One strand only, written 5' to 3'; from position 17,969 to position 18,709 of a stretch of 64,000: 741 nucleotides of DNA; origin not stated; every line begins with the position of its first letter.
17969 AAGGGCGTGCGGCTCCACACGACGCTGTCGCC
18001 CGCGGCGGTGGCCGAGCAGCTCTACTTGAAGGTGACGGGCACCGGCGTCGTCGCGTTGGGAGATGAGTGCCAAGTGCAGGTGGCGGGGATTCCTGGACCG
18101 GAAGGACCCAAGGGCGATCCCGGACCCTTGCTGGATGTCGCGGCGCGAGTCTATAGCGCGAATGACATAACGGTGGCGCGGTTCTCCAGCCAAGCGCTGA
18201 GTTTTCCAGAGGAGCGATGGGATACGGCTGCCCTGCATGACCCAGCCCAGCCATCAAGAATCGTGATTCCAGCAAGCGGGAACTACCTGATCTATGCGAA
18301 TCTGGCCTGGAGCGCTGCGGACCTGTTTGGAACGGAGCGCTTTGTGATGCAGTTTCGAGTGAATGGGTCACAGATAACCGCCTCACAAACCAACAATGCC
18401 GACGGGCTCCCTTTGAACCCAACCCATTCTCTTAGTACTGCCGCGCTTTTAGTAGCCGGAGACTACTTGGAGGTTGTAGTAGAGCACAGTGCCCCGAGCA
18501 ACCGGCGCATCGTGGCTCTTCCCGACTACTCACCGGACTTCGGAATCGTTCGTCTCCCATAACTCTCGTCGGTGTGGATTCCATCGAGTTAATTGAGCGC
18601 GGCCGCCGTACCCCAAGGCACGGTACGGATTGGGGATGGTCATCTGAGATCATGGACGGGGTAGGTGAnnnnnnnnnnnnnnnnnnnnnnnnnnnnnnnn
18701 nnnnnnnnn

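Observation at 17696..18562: Head swap in the B family: a C1q/TNF-like jelly-roll replaces the usual head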

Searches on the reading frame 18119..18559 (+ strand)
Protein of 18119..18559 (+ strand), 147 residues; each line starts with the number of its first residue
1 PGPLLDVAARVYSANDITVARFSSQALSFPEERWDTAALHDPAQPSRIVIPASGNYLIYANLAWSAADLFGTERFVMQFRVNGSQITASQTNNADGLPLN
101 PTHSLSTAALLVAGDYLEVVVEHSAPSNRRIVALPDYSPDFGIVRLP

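Call 7: find_homologous_proteins(query=window:18125-18559:+, max_evalue=0.01)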
Query seq(145 aa): 33 candidates shared short words with the query, none scored E <= 0.01.
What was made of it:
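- Tried and rejected: A word-indexed search with the head alone found nothing (call 7).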

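Call 18: search_protein_representatives(protein=window:18119-18559:+)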
Query: 147 residues. Proteins with E-value up to 0.001 (for the whole library): 3212; up to 1e-10: 261; up to 1e-30: 4. The best 150 are listed.
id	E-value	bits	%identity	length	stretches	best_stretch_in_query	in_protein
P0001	2.5e-90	316.0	100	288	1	1-147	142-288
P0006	2.5e-49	183.1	31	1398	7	9-144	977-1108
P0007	9.3e-38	145.6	28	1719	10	7-121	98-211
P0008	2.6e-37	144.1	32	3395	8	20-144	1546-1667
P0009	4.0e-29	117.6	32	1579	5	13-146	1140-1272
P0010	7.5e-27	110.3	28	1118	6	8-134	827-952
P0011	3.8e-25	104.7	32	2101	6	31-125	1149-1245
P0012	2.5e-24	102.1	34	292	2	13-146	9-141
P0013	1.5e-22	96.4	34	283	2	5-142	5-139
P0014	1.8e-22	96.1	32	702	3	8-146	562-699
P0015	2.0e-22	95.9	31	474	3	13-143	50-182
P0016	3.8e-22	95.0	32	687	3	7-147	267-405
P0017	1.2e-21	93.4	31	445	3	6-143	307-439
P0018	1.8e-21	92.9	32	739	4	7-128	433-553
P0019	2.4e-21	92.4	30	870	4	8-146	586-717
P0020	4.1e-21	91.7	40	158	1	8-147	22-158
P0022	1.9e-20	89.5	44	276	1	6-147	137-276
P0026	9.4e-20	87.3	41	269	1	4-147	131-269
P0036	3.6e-18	82.1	41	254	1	5-147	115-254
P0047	1.5e-16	76.9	41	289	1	5-146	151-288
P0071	1.7e-14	70.2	38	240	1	1-147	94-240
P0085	9.2e-14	67.8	40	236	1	6-146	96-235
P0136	1.4e-12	64.0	35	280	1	2-146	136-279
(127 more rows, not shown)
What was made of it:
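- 18131..18559 (+): C1q/TNF-like jelly-roll head (aa 146-288). There are 3,212 homologues (call 18).
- On Head family defined here (A2 profile; includes the phage 812 knob): Calls 18 (3,212 homologues, 261 at E <= 1e-10), 25 and 38 (P5 against the profile, E 2e-49).
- Tried and rejected: The exhaustive HMMER search was needed (call 18).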

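Call 20: search_protein_families(library=pfam, proteins=[P0022, P0026, P0036, P0047, P0020, P0071, P0085, P0012, P0013, P0006], max_evalue=1)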
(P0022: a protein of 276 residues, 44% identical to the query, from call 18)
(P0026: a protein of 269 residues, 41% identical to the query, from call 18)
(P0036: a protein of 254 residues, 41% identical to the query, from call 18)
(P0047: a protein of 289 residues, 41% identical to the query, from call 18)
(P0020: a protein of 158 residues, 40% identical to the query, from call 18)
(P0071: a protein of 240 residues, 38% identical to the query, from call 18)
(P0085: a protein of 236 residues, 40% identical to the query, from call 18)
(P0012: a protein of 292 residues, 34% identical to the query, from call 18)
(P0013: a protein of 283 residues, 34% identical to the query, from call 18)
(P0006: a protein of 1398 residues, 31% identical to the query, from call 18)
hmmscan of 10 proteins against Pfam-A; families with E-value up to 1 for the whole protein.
P0022 (276 aa): 1 family
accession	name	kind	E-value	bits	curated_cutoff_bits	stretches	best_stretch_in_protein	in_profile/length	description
PF18573.7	BclA_C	-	0.0065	16.8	38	1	173-253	33-108/128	BclA C-terminal domain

P0026 (269 aa): 2 families
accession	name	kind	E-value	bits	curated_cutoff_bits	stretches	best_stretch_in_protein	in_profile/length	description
PF18573.7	BclA_C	-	1e-07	32.3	38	1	139-252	4-113/128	BclA C-terminal domain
PF00229.24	TNF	-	0.041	14.3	23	1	173-204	21-53/127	TNF(Tumour Necrosis Factor) family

P0036 (254 aa): 1 family
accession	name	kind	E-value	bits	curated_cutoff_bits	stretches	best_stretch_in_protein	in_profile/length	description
PF01052.25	FliMN_C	-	0.15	12.5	23.8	1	206-241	16-51/73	Type III flagellar switch regulator (C-ring) FliN C-term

P0047 (289 aa): 1 family
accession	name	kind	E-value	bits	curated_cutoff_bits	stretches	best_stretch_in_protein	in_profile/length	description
PF01391.23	Collagen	-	0.00089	19.4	27.2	1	126-148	28-50/60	Collagen triple helix repeat (20 copies)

P0020 (158 aa): 0 families

P0071 (240 aa): 3 families
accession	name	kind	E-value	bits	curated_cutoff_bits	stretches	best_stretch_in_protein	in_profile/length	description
PF01391.23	Collagen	-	2.1e-07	31.1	27.2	1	53-96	4-47/60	Collagen triple helix repeat (20 copies)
PF18914.6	DUF5666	-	0.033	14.9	27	1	194-224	29-57/60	Domain of unknown function (DUF5666)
PF00229.24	TNF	-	0.18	12.2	23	0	139-164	20-44/127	TNF(Tumour Necrosis Factor) family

P0085 (236 aa): 0 families

P0012 (292 aa): 0 families

P0013 (283 aa): 2 families
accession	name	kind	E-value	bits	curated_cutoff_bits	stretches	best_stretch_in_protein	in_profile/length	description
PF18573.7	BclA_C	-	1.4e-06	28.6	38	1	25-120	18-107/128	BclA C-terminal domain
PF07532.17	Big_4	-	0.12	12.3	22.1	0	184-207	36-57/59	Bacterial Ig-like domain (group 4)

P0006 (1398 aa): 5 families
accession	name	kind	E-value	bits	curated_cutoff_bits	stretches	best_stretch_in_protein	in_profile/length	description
PF18573.7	BclA_C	-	1.5e-06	28.5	38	3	404-497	26-117/128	BclA C-terminal domain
PF01052.25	FliMN_C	-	0.0018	18.6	23.8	0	465-483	17-35/73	Type III flagellar switch regulator (C-ring) FliN C-term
PF21601.3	GldM_2nd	-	0.062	14.2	24.4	0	525-587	23-80/98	GldM second domain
PF14660.12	DUF4458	-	0.077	13.6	22.4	0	452-481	53-82/114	Domain of unknown function (DUF4458)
PF18973.5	CBL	-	0.31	11.1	25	0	960-980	10-30/48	Putative Chitin binding like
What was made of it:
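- On Pfam C1q (PF00386) / TNF (PF00229): Relatives reach TNF at only 12-14 bits against a threshold of 23 (call 20).
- On Pfam BclA_C (PF18573): The best relative scores 32.3 bits (call 20).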

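Call 26: search_solved_structures(query=A2, max_evalue=10, show_alignments=3)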
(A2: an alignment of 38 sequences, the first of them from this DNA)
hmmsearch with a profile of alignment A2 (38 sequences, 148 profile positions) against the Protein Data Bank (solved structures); distinct sequences matched with E-value up to 10: 52.
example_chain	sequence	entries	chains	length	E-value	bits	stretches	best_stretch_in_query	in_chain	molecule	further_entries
9eul_A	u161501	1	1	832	5.9e-11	45.6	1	8-134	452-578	GP-PDE domain-containing protein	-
9euf_B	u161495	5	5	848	6.1e-11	45.5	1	8-134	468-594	GP-PDE domain-containing protein | ORF58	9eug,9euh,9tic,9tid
3qd6_A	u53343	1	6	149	0.0078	19.2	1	25-77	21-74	CD40 ligand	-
1aly_A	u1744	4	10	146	0.0092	19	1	26-77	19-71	CD40 LIGAND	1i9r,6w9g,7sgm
9i5n_C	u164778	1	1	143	0.011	18.7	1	45-77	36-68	CD40 ligand, soluble form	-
6brb_A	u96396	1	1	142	0.012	18.6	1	45-77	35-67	CD40 ligand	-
3lkj_A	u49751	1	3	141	0.013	18.5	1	46-77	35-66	CD40 ligand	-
5wug_A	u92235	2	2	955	0.013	18.4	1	52-117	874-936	Beta-glucosidase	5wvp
5hkj_A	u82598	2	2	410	0.017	18.1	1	44-128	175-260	Complement C1q subcomponent subunit A,Complement C1q subcomponent subunit C,Complement C1q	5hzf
4g4f_A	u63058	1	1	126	0.026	17.5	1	50-122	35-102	Tumor necrosis factor ligand superfamily member 18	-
6a2b_B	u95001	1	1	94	0.03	17.3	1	76-126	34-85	Beta-2-microglobulin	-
4db5_A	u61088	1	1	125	0.04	16.9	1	51-124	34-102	Tumor necrosis factor ligand superfamily member 18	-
6zt0_A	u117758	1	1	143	0.042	16.8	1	47-146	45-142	Protein eiger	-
7khd_A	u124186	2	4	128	0.046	16.7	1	51-123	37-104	Tumor necrosis factor ligand superfamily member 18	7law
2q1m_A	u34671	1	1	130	0.048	16.6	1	51-123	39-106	Tumor necrosis factor ligand superfamily member 18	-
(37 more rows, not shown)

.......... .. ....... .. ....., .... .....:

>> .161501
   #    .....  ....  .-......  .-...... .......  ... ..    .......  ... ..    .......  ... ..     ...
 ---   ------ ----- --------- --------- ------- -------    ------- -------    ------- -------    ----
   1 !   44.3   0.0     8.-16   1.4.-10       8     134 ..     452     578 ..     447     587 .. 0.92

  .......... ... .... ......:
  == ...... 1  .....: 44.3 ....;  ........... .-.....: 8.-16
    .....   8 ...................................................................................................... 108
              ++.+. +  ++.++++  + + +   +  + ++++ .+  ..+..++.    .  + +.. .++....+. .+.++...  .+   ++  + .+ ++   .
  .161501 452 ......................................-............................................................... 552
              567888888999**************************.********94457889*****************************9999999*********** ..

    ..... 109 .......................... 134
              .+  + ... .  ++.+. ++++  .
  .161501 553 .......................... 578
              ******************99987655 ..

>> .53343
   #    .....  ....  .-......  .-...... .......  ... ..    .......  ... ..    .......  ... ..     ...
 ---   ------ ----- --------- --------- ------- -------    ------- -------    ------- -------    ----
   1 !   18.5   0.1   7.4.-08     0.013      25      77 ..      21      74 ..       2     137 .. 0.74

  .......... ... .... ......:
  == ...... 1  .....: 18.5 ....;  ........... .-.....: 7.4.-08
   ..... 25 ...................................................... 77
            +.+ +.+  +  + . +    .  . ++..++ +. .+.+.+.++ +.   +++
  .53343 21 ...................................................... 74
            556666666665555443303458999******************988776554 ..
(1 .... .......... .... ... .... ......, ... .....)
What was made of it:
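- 18131..18559 (+): The profile scored against PDB sequences gives 9EUL/9EUF at E 6e-11 (call 26).
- Closest known: Eukaryotic C1q-domain proteins. Same: The profile aligns to C1q-C, C1QL and GITRL over 70-85 residues at E 0.02-0.5 (call 26).
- The weaker hits that follow are almost all CD40L, C1q, GITRL, Eiger, C1QL, collagen X NC1 or TNF (call 26).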

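Call 33: predict_structure(alignment_id=A2)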
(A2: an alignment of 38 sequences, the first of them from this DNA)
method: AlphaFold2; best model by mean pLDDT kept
length: 147 residues; sequences in the alignment: 38
mean_pLDDT: 94.6   pTM: 0.88
mean pLDDT of the five models: 94.6, 94.2, 94.2, 94.1, 93.3
residues with pLDDT >= 90: 128; 70-90: 18; 50-70: 1; < 50: 0
segments of 3 or more residues with pLDDT < 50: none
pLDDT, mean of each block of 10 residues (from residue 1): 84 98 97 97 97 98 89 94 98 84 97 98 96 95 97
secondary structure, 60 per line:
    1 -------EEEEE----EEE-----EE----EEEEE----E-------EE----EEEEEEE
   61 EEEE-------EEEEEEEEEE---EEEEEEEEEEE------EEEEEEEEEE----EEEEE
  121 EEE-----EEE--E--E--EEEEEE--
elements in order: E8-12 E17-19 E31-35 E54-64 E72-81 E85-95 E102-111 E116-123 E129-131 E140-145
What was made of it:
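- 18131..18559 (+): The AF2 model of aa 142-288 has pLDDT 94.6 and ten strands (call 33).
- On C1q/TNF-like superfamily (fold level): The AF2 model has pLDDT 94.6 and ten strands (call 33).
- The AF2 model of the head has pLDDT 94.6 and pTM 0.88 (call 33).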

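Call 37: fold_search(model_id=the predicted structure, library=pdb)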
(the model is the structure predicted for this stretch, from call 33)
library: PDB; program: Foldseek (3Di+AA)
matches with E <= 10: 1793; with E <= 0.001: 398
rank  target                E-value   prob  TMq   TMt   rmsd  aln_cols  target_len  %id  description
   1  9eul                  4.3e-12  1.00  0.78  0.32   2.7       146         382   18  Cryo-EM structure of Staphylococcus aureus bacteriophage phi812 central spike protein - knob and petal domains (released 2025-04-09)
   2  4qpy_B                2.0e-09  1.00  0.76  0.83   2.8       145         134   15  Crystal structure of C1QL2 (released 2015-04-15)
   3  4qq2_C                6.0e-09  1.00  0.70  0.78   2.8       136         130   19  Crystal structure of C1QL1 (released 2015-04-15)
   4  5ybz_C                6.0e-09  1.00  0.71  0.77   3.1       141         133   15  High resolution structure of complement C1q-like protein 3 C1q domain (released 2018-10-03)
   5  9lkk_F                6.8e-09  1.00  0.71  0.78   3.1       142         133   18  Crystal structure of C1ql1-gC1q hexamer (released 2025-12-17)
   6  4ous                  7.6e-09  1.00  0.75  0.83   3.0       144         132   18  Crystal structure of zebrafish Caprin-2 C1q domain (released 2014-10-29)
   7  4qqo                  8.0e-09  1.00  0.73  0.82   2.7       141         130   14  Crystal structure of C1QL3 mutant D205A (released 2015-04-22)
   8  4d7y                  8.5e-09  1.00  0.70  0.77   3.0       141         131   18  Crystal structure of mouse C1QL1 globular domain (released 2015-01-28)
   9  4oum                  1.0e-08  1.00  0.76  0.84   2.6       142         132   18  Crystal structure of human Caprin-2 C1q domain (released 2014-10-29)
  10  4qql_C                1.1e-08  1.00  0.73  0.81   2.9       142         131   15  Crystal structure of C1QL3 in P1 space group (released 2015-04-22)
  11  9lkk_C                1.1e-08  1.00  0.74  0.82   2.9       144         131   16  Crystal structure of C1ql1-gC1q hexamer (released 2025-12-17)
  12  4qqp                  1.1e-08  1.00  0.73  0.81   2.6       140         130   16  Crystal structure of C1QL3 mutant D207A (released 2015-04-15)
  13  9lkk_D                1.1e-08  1.00  0.72  0.79   3.1       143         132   17  Crystal structure of C1ql1-gC1q hexamer (released 2025-12-17)
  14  4qpy_A                1.4e-08  1.00  0.74  0.83   2.7       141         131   16  Crystal structure of C1QL2 (released 2015-04-15)
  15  6i50                  1.7e-08  1.00  0.63  0.59   4.4       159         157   18  Structure of Eiger TNF from S. frugiperda (released 2019-08-14)
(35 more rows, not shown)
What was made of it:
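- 18131..18559 (+): Foldseek PDB gives 9EUL at E 4e-12, and C1QL, Caprin-2 and C1q at E 2e-9 to 6e-8 (call 37).
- On C1q/TNF-like superfamily (fold level): Foldseek gives probability 1.00 to C1QL, C1q, Caprin-2, CTRP5, Cbln1 and TNF ligands, with TMt up to 0.84 (call 37).
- Closest known: Eukaryotic C1q-domain proteins. Same: The ten-strand jelly roll is the same, with TMt 0.75-0.84 (call 37).
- Foldseek against PDB gives 398 hits at E <= 1e-3; the top 50 listed are, apart from a few phage fibre or tail entries, C1q/TNF-superfamily domains, with 9EUL at E 4e-12 and TMq 0.78, and C1QL2 at E 2e-9 and TMt 0.83 (call 37). Every solved C1q/TNF relative at the top of the fold search is trimeric in its entry (call 37).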

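Call 41: find_encoding_contigs(protein=P0136, flank=8000, max_places=2)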
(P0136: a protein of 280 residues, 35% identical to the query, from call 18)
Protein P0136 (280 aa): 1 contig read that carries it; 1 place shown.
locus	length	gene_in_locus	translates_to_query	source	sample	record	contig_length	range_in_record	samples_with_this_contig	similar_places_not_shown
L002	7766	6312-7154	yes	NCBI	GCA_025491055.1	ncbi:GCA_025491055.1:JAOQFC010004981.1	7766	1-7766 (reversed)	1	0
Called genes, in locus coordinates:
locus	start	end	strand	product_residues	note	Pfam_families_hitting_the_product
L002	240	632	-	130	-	PF02661:Fic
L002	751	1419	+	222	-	-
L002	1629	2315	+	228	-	PF00072:Response_reg, PF00196:GerE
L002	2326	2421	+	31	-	-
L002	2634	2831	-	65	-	-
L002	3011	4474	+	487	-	-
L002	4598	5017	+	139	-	-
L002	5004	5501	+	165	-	-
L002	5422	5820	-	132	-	-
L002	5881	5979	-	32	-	-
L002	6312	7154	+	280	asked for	-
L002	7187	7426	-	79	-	-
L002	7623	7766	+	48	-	?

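Call 50: search_dna_similar(query=window:18119-18559:+, collection=phages, mode=protein, max_evalue=0.001, max_rows=25)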
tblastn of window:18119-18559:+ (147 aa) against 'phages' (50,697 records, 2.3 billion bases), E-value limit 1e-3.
Records with a match: 1; places in all: 1; records where one place covers at least 80% of the query: 0.
Best place of each record, by identity: <60% 1.
By first word of the organism name: Streptomyces 1.
By host as written in the record: Streptomyces venezuelae ATCC 10712 1.
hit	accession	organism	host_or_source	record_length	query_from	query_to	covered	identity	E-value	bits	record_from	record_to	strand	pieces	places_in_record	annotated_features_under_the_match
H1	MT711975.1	Streptomyces phage Alderaan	Streptomyces venezuelae ATCC 10712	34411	13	125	77%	31.7%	2e-4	46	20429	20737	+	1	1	hypothetical protein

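Call 51: get_annotated_region(hit=H1, flank=5000)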
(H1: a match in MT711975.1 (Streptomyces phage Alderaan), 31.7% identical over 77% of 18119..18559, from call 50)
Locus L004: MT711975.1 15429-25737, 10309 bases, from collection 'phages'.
description: Streptomyces phage Alderaan, complete genome.
organism: Streptomyces phage Alderaan (NCBI taxid 2739833)
taxonomy: Viruses; Duplodnaviria; Heunggongvirae; Uroviricota; Caudoviricetes; Austintatiousvirus
host: Streptomyces venezuelae ATCC 10712; source: soil; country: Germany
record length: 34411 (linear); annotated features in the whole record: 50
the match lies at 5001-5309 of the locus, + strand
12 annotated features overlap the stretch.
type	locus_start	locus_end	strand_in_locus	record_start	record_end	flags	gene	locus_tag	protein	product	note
CDS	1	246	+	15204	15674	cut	-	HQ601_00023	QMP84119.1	major tail protein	-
CDS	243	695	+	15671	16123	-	-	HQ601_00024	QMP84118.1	tail assembly chaperone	-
CDS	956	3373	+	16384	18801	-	-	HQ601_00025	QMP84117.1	tape measure protein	-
CDS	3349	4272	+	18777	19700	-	-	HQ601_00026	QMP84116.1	minor tail protein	-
CDS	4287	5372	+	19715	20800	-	-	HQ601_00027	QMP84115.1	hypothetical protein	-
CDS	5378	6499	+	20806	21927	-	-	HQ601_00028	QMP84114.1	minor tail protein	-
CDS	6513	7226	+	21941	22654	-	-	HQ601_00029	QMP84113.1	penicillin-binding protein family protein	-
CDS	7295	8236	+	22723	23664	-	-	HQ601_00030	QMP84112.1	endolysin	-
CDS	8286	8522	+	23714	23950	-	-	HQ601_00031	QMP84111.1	holin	-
CDS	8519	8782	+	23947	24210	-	-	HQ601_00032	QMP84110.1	hypothetical protein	-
CDS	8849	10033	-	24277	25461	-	-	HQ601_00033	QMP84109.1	methyltransferase domain-containing protein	-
CDS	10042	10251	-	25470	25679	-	-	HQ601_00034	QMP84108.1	hypothetical protein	-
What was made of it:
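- A Streptomyces phage protein encoded between minor tail genes matches at E 2e-4 (calls 50, 51).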

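Call 52: fold_search(model_id=the predicted structure, library=viral)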
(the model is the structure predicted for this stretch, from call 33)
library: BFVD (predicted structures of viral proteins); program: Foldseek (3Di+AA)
matches with E <= 10: 1949; with E <= 0.001: 845
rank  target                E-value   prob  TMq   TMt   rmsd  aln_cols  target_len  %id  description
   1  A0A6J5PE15            6.7e-14  1.00  0.88  0.72   1.7       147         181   21  Uncharacterized protein [uncultured Caudovirales phage]
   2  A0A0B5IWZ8            6.3e-13  1.00  0.80  0.72   2.9       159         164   18  C1q-like domain motif-containing protein [Pandoravirus inopinatum]
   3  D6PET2                9.4e-13  1.00  0.83  0.49   2.5       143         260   19  (no name in the UniProt tables at hand)
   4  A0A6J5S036            1.4e-12  1.00  0.87  0.24   2.7       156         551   15  Pectate lyase superfamily protein [uncultured Caudovirales phage]
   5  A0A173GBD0            1.7e-12  1.00  0.79  0.15   2.7       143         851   19  (no name in the UniProt tables at hand)
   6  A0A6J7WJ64            2.1e-12  1.00  0.84  0.11   1.7       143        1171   15  C1q domain containing protein [uncultured Caudovirales phage]
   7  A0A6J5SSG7            2.2e-12  1.00  0.80  0.54   2.6       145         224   18  Uncharacterized protein [uncultured Caudovirales phage]
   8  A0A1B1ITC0            3.5e-12  1.00  0.85  0.68   1.8       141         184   19  (no name in the UniProt tables at hand)
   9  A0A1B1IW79            4.5e-12  1.00  0.82  0.46   2.2       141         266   26  (no name in the UniProt tables at hand)
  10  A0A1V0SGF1            4.7e-12  1.00  0.80  0.31   3.0       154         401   18  Collagen triple helix repeat motif-containing protein [Hokovirus HKV1]
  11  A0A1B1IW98            7.1e-12  1.00  0.85  0.35   1.6       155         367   16  (no name in the UniProt tables at hand)
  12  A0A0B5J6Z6            7.5e-12  1.00  0.81  0.42   3.1       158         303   17  TNL-like C1q domain motif-containing protein [Pandoravirus inopinatum]
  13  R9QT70                7.9e-12  1.00  0.80  0.26   2.4       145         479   17  Virion component [Haloarcula sinaiiensis tailed virus 1]
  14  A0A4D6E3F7            1.1e-11  1.00  0.81  0.35   3.0       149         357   19  Minor tail protein [Gordonia phage EricDab]
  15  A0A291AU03            1.1e-11  1.00  0.82  0.27   4.2       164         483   20  Collagen triple helix domain containing protein [Pandoravirus dulcis]
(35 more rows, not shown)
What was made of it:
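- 18131..18559 (+): BFVD gives phage and giant-virus C1q-like domains at E 7e-14 and weaker (call 52).
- Closest known: Phage and giant-virus fibres with collagen repeats and C1q-like tips. Same: The head fold is the same (E 7e-14 to 1e-10, TM about 0.8-0.88, call 52), and the logic of G-X-Y plus a C1q-like tip is the same.
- BFVD returns phage tail fibre, minor tail and collagen-plus-C1q proteins with TM 0.8-0.88 (call 52). The nearest solved and predicted structural relatives of the head are phage spike, tail-fibre and minor-tail proteins (calls 37, 52).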

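Call 65: search_protein_families(library=phrogs, proteins=[P0047, P0026, P0013, P0020], max_evalue=0.01)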
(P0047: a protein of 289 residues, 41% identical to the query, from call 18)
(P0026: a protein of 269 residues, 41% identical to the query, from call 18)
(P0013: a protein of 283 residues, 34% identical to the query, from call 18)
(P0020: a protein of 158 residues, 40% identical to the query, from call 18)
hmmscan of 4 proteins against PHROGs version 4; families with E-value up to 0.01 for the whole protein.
P0047 (289 aa): 21 families
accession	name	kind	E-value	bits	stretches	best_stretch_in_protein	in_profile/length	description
phrog_3449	-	tail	1e-06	28.3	1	117-166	27-76/549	tail collar protein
phrog_14726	-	tail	1.9e-06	27.9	1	115-160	175-221/537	tail fiber protein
phrog_5073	-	tail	2.4e-06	27.8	1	125-160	335-370/519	tail fiber protein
phrog_6320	-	tail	2.7e-06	27.5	1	125-191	184-232/745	tail fiber protein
phrog_17587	-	tail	5.5e-06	26.1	1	117-150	375-408/641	tail fiber protein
phrog_8745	-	tail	0.00013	20.3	1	124-151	1492-1519/1803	tail fiber protein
phrog_366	-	tail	0.0003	21.3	1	125-149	353-377/474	tail fiber protein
phrog_22681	-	DNA, RNA and nucleotide metabolism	0.00043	21.2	1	124-151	109-139/157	DNA polymerase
phrog_3904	-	tail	0.00044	19.6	1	117-183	780-848/1086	tail fiber protein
phrog_30509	-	tail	0.00079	19.6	1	120-205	84-170/254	collagen like minor tail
phrog_1658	-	unknown function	0.0013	19.5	1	117-162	70-115/239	-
phrog_819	-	tail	0.0016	17.7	1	123-149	630-656/1024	tail protein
phrog_38766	-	head and packaging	0.0019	17.8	1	125-164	132-174/478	virion structural protein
phrog_18350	-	tail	0.0027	18.4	1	117-152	160-198/253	tail fiber protein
phrog_13989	-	head and packaging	0.0031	17.2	1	154-265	461-571/597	virion structural protein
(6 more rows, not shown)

P0026 (269 aa): 2 families
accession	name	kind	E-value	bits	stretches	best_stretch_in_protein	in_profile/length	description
phrog_13989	-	head and packaging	4.2e-11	43.2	1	140-259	466-586/597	virion structural protein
phrog_11660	-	tail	4.6e-08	32.2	1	107-254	963-1118/1412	tail protein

P0013 (283 aa): 1 family
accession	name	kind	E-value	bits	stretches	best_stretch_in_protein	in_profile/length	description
phrog_13989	-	head and packaging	1.1e-08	35.2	1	18-126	471-578/597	virion structural protein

P0020 (158 aa): 2 families
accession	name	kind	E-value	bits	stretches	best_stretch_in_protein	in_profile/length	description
phrog_13989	-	head and packaging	0.00082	19.1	1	10-136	449-574/597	virion structural protein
phrog_9930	-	unknown function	0.0037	16.7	1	45-132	83-170/909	-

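Call 66: search_protein_families(library=ncbifam, proteins=[P0047, P0026, P0013, P0020], max_evalue=0.01)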
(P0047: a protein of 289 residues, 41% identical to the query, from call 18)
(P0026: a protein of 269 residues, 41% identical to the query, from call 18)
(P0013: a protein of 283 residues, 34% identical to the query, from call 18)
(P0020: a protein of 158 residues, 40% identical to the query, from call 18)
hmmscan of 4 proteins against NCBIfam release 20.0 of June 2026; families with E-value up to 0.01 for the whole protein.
P0047 (289 aa): 1 family
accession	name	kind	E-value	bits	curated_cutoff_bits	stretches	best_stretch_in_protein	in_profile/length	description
NF038329.2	gly_rich_SclB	equivalog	0.0064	15.5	325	1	124-149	118-143/442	LPXTG-anchored collagen-like adhesin Scl2/SclB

P0026 (269 aa): 0 families

P0013 (283 aa): 0 families

P0020 (158 aa): 0 families
